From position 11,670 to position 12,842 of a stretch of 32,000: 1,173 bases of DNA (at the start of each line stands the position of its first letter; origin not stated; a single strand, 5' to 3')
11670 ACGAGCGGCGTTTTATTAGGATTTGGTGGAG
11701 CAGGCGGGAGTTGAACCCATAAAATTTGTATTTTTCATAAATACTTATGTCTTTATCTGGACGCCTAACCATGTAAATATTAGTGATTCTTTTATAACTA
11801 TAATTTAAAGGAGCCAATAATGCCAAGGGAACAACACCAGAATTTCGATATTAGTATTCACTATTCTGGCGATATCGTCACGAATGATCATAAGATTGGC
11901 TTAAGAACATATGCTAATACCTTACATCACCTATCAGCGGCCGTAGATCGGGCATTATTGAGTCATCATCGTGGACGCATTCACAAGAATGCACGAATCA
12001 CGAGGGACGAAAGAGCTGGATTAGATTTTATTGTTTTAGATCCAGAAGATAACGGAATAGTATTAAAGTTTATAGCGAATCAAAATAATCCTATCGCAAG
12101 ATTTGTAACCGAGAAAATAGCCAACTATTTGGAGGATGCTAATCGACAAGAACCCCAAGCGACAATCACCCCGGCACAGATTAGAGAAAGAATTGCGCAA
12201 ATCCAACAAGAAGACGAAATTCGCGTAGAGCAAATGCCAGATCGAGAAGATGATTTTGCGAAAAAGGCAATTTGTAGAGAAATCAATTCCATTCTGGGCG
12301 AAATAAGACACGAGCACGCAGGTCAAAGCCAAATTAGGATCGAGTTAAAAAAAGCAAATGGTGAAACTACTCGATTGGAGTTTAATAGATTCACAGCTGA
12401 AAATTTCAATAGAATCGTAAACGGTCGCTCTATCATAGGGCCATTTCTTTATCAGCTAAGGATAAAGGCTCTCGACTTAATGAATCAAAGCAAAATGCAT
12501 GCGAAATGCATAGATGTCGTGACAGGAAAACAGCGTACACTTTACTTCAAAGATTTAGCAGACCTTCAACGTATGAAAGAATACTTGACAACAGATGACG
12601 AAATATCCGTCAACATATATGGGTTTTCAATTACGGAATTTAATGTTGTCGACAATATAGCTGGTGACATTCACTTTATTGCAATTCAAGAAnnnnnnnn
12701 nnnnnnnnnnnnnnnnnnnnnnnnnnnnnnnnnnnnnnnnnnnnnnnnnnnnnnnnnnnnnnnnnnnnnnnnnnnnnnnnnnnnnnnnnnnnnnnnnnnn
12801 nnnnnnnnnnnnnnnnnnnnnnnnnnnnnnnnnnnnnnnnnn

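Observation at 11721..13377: Two-gene cassette (291-aa soluble protein + 221-aa four-TM protein) is the only substantial cargo of a ~3.1-kb ssrA island: candidate undescribed defence/abortive-infection system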

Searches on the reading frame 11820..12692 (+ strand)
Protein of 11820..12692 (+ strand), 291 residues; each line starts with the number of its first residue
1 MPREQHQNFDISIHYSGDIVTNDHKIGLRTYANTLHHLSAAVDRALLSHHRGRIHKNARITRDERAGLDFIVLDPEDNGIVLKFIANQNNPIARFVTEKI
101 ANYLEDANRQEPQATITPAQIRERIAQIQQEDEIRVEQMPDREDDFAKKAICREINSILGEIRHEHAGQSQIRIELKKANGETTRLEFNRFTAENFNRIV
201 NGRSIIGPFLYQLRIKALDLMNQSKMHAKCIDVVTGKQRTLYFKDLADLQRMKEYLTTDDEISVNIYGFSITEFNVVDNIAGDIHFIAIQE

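Call 6: search_protein_families(library=pfam, proteins=[window:11820-12692:+], max_evalue=0.1)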
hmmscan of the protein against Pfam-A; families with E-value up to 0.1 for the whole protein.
window:11820-12692:+ (291 aa): 1 family
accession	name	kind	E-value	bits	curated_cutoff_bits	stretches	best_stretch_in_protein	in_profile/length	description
PF19975.5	DO-GTPase1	-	0.046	13.4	27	0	124-205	20-97/271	Double-GTPase 1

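Call 7: search_protein_families(library=padloc, proteins=[window:11820-12692:+], max_evalue=1)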
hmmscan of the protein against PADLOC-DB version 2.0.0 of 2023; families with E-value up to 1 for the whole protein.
window:11820-12692:+ (291 aa): 0 families

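Call 8: search_protein_families(library=phrogs, proteins=[window:11820-12692:+], max_evalue=1)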
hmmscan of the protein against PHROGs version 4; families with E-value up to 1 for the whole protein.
window:11820-12692:+ (291 aa): 3 families
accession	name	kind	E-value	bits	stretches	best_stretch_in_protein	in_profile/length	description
phrog_28486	-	unknown function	1.1e-37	131.2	1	11-289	18-298/299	-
phrog_33442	-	unknown function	0.051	14.4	1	3-22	14-33/60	-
phrog_2975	-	lysis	0.09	13.8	1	89-134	34-79/136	Rz-like spanin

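Call 9: search_protein_families(library=ncbifam, proteins=[window:11820-12692:+], max_evalue=1)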
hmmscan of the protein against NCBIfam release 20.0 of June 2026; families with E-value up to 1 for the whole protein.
window:11820-12692:+ (291 aa): 1 family
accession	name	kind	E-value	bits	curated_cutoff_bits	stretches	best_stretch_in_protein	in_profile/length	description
NF053583.1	LAPAL_fam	equivalog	0.024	14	60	1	11-49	1-38/292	LAPAL motif-containing putative phage structural protein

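Call 10: find_homologous_proteins(query=window:11820-12692:+)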
Query window:11820-12692:+ (291 aa): 4 proteins with E <= 0.001 among 726 candidates.
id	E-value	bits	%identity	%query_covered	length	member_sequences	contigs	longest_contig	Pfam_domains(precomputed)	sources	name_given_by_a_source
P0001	1.4e-188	643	100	100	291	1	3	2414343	-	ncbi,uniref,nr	ncbi:hypothetical protein [Pseudidiomarina andamanensis]|uniref:Uncharacterized protein n=1 Tax=Pseu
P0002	1.5e-123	430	69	100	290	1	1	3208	-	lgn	-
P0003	3.3e-110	386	60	99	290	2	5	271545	-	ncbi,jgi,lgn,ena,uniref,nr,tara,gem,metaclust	ncbi:hypothetical protein [Idiomarina sp. UBA3162]|uniref:hypothetical protein n=1 Tax=Idiomarina sp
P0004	8.9e-35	138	68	35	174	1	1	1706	-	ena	-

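Call 11: search_dna_similar(query=window:11820-12692:+, collection=phages, mode=protein, max_evalue=0.001, max_rows=30)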
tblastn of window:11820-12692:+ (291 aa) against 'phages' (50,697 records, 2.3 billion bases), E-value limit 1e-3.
No match.

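Call 15: find_encoding_contigs(protein=P0003, flank=8000, max_places=6)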
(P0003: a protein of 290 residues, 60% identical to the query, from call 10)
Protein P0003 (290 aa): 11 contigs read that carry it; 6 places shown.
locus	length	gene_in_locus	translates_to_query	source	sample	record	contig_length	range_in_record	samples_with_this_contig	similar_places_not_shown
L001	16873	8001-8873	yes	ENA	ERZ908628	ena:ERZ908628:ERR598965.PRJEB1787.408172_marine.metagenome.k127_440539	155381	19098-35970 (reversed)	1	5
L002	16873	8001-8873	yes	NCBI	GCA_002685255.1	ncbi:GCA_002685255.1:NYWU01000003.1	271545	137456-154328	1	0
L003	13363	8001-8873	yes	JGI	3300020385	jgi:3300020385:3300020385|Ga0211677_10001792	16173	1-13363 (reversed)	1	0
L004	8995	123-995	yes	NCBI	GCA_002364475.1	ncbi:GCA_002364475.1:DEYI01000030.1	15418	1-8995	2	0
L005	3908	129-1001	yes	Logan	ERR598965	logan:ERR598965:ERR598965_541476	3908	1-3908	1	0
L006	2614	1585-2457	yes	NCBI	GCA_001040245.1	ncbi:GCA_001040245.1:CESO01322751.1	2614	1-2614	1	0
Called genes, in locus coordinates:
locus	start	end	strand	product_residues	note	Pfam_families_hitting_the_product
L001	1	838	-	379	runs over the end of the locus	-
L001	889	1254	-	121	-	PF07883:Cupin_2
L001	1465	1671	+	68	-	PF11903:ParD_like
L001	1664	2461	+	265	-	PF00557:Peptidase_M24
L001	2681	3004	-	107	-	-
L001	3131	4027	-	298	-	PF00126:HTH_1, PF03466:LysR_substrate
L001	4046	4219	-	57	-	-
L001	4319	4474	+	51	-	-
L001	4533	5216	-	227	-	PF05643:GNA1162-like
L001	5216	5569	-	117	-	PF16068:DUF4810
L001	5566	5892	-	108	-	-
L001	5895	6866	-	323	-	PF03783:CsgG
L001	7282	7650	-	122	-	PF04355:BamE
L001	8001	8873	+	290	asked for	-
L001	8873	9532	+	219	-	-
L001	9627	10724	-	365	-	PF12167:Arm-DNA-bind_2, PF14659:Phage_int_SAM_3 (weak), PF00589:Phage_integrase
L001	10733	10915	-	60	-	PF06806:DUF1233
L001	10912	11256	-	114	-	-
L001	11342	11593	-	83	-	-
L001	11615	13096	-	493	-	PF05840:Phage_GPA, PF23343:REP_ORF2-G2P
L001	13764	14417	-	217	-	-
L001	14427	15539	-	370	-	PF00724:Oxidored_FMN, PF01207:Dus (weak)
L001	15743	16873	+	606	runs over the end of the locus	PF22494:choice_anch_I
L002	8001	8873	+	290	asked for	-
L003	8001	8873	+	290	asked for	-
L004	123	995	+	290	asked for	-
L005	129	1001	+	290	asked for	-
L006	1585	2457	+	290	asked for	-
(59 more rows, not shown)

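Call 16: find_encoding_contigs(protein=P0002, flank=8000)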
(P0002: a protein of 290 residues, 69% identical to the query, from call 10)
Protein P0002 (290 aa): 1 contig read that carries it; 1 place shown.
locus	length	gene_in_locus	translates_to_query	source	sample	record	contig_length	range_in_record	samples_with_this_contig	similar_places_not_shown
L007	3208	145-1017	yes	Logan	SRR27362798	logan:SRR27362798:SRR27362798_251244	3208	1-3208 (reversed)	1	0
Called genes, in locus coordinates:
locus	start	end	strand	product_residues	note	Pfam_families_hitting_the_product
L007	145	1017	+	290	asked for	-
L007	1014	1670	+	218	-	-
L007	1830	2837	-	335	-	PF11185:DUF2971 (faint)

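Call 19: search_protein_representatives(alignment_id=A1)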
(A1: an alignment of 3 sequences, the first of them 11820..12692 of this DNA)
Query: 3 sequences, 290 profile positions. Proteins with E-value up to 0.001 (for the whole library): 133; up to 1e-10: 95; up to 1e-30: 7. The best 133 are listed.
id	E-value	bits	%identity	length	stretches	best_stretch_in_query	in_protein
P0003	2.0e-167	572.2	-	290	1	1-289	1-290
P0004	9.1e-52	192.6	-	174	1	1-102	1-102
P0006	1.4e-37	146.0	-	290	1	11-288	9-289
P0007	3.6e-36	141.4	-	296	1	3-287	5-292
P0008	8.9e-33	130.2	-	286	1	10-287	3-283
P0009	1.1e-31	126.6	-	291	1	9-287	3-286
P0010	4.6e-31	124.6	-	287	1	11-288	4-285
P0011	1.2e-30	123.3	-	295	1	11-288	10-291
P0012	4.2e-30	121.5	-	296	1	7-286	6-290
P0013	6.1e-29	117.7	-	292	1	11-288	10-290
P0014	1.6e-28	116.3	-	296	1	11-288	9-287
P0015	2.2e-28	115.8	-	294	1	11-288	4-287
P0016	5.5e-28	114.5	-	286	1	11-288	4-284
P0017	9.2e-28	113.8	-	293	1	11-289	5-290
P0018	1.4e-27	113.2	-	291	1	11-289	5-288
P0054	1.9e-18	83.2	-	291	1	9-288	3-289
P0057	1.4e-17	80.4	-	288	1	6-287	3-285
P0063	5.2e-16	75.2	-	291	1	11-287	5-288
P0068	4.7e-14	68.8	-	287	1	8-256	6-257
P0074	2.7e-13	66.3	-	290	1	14-287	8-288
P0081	1.2e-12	64.1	-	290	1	11-288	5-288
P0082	1.3e-12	64.1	-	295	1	11-288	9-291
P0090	1.4e-11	60.7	-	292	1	12-228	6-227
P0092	2.9e-11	59.6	-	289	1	11-289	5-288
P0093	4.5e-11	59.0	-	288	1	11-287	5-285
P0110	2.2e-09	53.5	-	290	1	12-287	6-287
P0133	2.6e-05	40.1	-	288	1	11-287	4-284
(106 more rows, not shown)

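Call 24: search_solved_structures(query=A3, max_evalue=10)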
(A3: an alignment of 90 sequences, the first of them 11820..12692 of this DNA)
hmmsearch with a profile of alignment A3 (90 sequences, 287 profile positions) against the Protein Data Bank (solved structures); distinct sequences matched with E-value up to 10: 71 (the best 60 are shown).
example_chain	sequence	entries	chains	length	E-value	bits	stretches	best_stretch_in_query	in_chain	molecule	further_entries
9n5z_F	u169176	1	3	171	0.0021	20.6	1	71-170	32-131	Hemagglutinin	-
7t3d_B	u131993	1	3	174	0.0021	20.6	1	71-170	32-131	Hemagglutinin HA2 chain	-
4jtv_B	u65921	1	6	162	0.0025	20.4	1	71-170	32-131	Hemagglutinin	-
3m6s_B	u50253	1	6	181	0.0026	20.3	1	71-170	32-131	Hemagglutinin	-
4ju0_B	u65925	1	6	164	0.0026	20.3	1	71-170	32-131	Hemagglutinin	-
4jtx_B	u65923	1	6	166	0.0027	20.3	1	71-170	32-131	Hemagglutinin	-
3ztn_B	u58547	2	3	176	0.003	20.1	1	71-170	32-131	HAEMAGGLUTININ | Hemagglutinin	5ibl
3lzg_B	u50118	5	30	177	0.003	20.1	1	71-170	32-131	Hemagglutinin, HA2 SUBUNIT | Hemagglutinin HA2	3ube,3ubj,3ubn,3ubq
3al4_B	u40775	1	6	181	0.0032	20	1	71-170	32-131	Hemagglutinin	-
4eda_B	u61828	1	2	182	0.0032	20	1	71-170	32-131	Hemagglutinin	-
5gjs_B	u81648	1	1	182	0.0032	20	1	71-170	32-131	Hemagglutinin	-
9n7s_b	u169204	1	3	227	0.0041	19.7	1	71-170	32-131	H1 HA2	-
9dm0_B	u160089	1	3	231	0.0043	19.6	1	71-170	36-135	Hemagglutinin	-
9mtg_B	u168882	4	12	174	0.0049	19.4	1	71-169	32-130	Hemagglutinin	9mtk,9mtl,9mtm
7x6o_B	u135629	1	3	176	0.0051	19.3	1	71-169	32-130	Hemagglutinin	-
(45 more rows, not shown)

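Call 26: find_homologous_proteins(query=A3, max_evalue=0.00001)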
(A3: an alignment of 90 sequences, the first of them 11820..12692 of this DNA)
Query A3 (90 sequences) (291 aa, profile of the alignment): 8 proteins with E <= 0.00001 among 4680 candidates.
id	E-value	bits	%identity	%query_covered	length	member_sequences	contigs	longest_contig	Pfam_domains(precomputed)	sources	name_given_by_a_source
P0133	3.3e-76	274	-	-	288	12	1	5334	-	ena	-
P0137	1.3e-74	269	23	14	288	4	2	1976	-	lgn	-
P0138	8.2e-74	267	18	95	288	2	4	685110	-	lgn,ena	-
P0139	1.3e-73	266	18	95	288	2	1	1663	-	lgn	-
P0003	3.9e-69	251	60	99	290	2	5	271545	-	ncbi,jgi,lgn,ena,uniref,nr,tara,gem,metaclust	ncbi:hypothetical protein [Idiomarina sp. UBA3162]|uniref:hypothetical protein n=1 Tax=Idiomarina sp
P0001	2.2e-67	245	100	100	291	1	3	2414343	-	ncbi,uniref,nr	ncbi:hypothetical protein [Pseudidiomarina andamanensis]|uniref:Uncharacterized protein n=1 Tax=Pseu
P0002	8.3e-66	240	69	100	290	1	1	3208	-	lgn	-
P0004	1.0e-22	99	68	35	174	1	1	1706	-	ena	-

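Call 27: find_encoding_contigs(protein=P0138, flank=8000, max_places=4)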
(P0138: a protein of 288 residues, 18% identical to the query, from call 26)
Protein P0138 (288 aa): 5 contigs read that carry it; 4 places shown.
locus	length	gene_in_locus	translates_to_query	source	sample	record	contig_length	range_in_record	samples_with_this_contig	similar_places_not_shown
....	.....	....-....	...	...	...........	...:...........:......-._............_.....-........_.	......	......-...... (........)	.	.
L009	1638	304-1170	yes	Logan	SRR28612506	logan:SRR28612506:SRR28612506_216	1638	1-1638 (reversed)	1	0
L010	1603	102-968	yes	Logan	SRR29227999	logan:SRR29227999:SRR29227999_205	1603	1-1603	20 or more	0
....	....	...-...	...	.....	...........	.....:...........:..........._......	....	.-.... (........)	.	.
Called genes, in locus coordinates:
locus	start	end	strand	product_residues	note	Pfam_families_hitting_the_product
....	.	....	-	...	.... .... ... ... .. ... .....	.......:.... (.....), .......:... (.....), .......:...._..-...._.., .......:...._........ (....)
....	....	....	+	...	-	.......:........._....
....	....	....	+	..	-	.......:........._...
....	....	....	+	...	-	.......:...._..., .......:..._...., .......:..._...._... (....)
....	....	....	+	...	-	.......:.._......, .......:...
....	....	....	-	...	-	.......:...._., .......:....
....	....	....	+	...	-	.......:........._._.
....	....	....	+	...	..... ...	-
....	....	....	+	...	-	-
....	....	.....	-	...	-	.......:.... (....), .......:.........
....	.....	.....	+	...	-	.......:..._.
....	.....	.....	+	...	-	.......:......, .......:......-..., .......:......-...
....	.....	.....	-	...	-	-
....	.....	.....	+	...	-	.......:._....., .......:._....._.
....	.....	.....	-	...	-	-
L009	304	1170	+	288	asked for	-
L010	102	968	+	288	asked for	-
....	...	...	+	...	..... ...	-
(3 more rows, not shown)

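Call 28: find_encoding_contigs(protein=P0006, flank=8000, max_places=4)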
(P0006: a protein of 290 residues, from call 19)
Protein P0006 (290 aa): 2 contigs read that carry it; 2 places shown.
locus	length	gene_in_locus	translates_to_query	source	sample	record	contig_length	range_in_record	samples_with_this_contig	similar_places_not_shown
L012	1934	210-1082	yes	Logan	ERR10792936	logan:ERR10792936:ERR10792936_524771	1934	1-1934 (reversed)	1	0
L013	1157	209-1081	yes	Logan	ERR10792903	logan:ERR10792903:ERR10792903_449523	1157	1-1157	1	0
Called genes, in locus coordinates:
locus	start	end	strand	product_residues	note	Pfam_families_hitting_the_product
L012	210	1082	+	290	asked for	-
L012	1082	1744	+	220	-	-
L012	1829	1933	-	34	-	?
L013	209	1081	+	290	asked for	-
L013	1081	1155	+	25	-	?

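Call 30: find_related_loci(query=A1, collection=genome_contigs, flank=10000)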
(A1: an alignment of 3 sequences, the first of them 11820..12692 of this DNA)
Query A1 (291 aa) in genome_contigs; peptide patterns used: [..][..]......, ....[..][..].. (x = any residue, [..] = any of these).
430 stretches matched a pattern; 1 encode a relative of the query (tblastn E <= 1e-3); 1 distinct loci.
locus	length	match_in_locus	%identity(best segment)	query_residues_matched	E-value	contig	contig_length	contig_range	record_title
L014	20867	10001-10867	60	1-289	1e-118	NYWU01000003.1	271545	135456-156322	MAG: Idiomarinaceae bacterium isolate CPC14 3926, whole genome shotgun sequence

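Call 31: predict_structure(alignment_id=A3)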
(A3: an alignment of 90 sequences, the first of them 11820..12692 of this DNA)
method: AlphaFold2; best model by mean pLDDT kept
length: 291 residues; sequences in the alignment: 90
mean_pLDDT: 94.7   pTM: 0.90
mean pLDDT of the five models: 94.7, 94.3, 94.1, 93.8, 93.8
residues with pLDDT >= 90: 263; 70-90: 23; 50-70: 5; < 50: 0
segments of 3 or more residues with pLDDT < 50: none
pLDDT, mean of each block of 10 residues (from residue 1): 79 97 94 98 97 92 97 88 93 97 97 94 96 94 83 98 97 97 98 98 96 97 94 96 96 95 97 92 96 89
secondary structure, 60 per line:
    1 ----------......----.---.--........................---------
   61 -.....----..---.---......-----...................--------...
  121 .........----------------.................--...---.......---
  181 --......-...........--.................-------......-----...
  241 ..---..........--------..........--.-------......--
elements in order: E11-16 H28-51 H62-66 E80-85 H91-109 H118-129 H146-162 E171-177 E183-188 H190-200 E203-219 E227-232 E238-242 H246-255 E264-273 E284-289

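Call 32: search_dna_similar(query=P0008, collection=phages, mode=protein, max_evalue=0.001, max_rows=20)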
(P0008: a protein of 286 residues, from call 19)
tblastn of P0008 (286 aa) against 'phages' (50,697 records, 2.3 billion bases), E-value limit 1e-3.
No match.

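Call 35: fold_search(model_id=the predicted structure, library=pdb)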
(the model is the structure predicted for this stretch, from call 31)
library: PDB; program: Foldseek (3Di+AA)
matches with E <= 10: 598; with E <= 0.001: 0
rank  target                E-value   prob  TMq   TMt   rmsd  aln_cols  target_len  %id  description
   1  3u58_C                3.5e-02  0.84  0.20  0.27  14.6       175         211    9  Crystal Structure of the Tetrahymena telomerase processivity factor Teb1 AB (released 2011-12-28)
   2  8k9u_A                4.2e-02  0.96  0.20  0.13   5.0        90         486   12  Crystal structure of plasmodium LysRS complexing with ASP3026 derived LysRS inhibitor 2 (ADKI2) (released 2024-06-26)
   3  6agt_C                4.4e-02  0.92  0.17  0.10   7.6        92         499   13  Crystal structure of PfKRS complexed with chromone inhibitor (released 2019-03-13)
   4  4ycu_B                4.7e-02  0.97  0.20  0.13   4.7        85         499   12  Crystal structure of cladosporin in complex with human lysyl-tRNA synthetase (released 2015-06-10)
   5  3bju_A                5.0e-02  0.97  0.22  0.14   4.6        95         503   10  Crystal Structure of tetrameric form of human lysyl-tRNA synthetase (released 2008-02-05)
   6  4dpg_E                5.9e-02  0.96  0.20  0.13   4.6        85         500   12  Crystal Structure of Human LysRS: P38/AIMP2 Complex I (released 2013-02-13)
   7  6ilh_A                5.9e-02  0.96  0.20  0.12   4.6        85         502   12  Crystal Structure of human lysyl-tRNA synthetase L350H mutant (released 2019-02-27)
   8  7ea9_B                6.2e-02  0.96  0.20  0.12   4.7        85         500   12  Crystal Structure of human lysyl-tRNA synthetase Y145H mutant (released 2021-03-31)
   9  7ea9_D                6.6e-02  0.95  0.20  0.12   4.7        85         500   12  Crystal Structure of human lysyl-tRNA synthetase Y145H mutant (released 2021-03-31)
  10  4dpg_B                7.0e-02  0.95  0.20  0.12   4.7        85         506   12  Crystal Structure of Human LysRS: P38/AIMP2 Complex I (released 2013-02-13)
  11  9swn_C                7.0e-02  0.91  0.18  0.27   7.1        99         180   12  Cryo-EM structure of yeast telomerase holoenzyme (released 2026-04-08)
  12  5zh4_A                7.4e-02  0.97  0.21  0.14   4.8        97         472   12  CRYSTAL STRUCTURE OF PfKRS WITH INHIBITOR CLADO-7 (released 2018-06-27)
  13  4dpg_D                7.4e-02  0.96  0.20  0.13   4.5        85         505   12  Crystal Structure of Human LysRS: P38/AIMP2 Complex I (released 2013-02-13)
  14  9dow_A                7.4e-02  0.94  0.20  0.12   4.7        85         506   12  h-LysRS bound to unmodified tRNA-Lys3 (Undocked State, AMP bound) (released 2025-03-12)
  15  4h02_B                7.4e-02  0.90  0.20  0.13   5.1       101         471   12  Crystal structure of P. falciparum Lysyl-tRNA synthetase (released 2013-05-01)
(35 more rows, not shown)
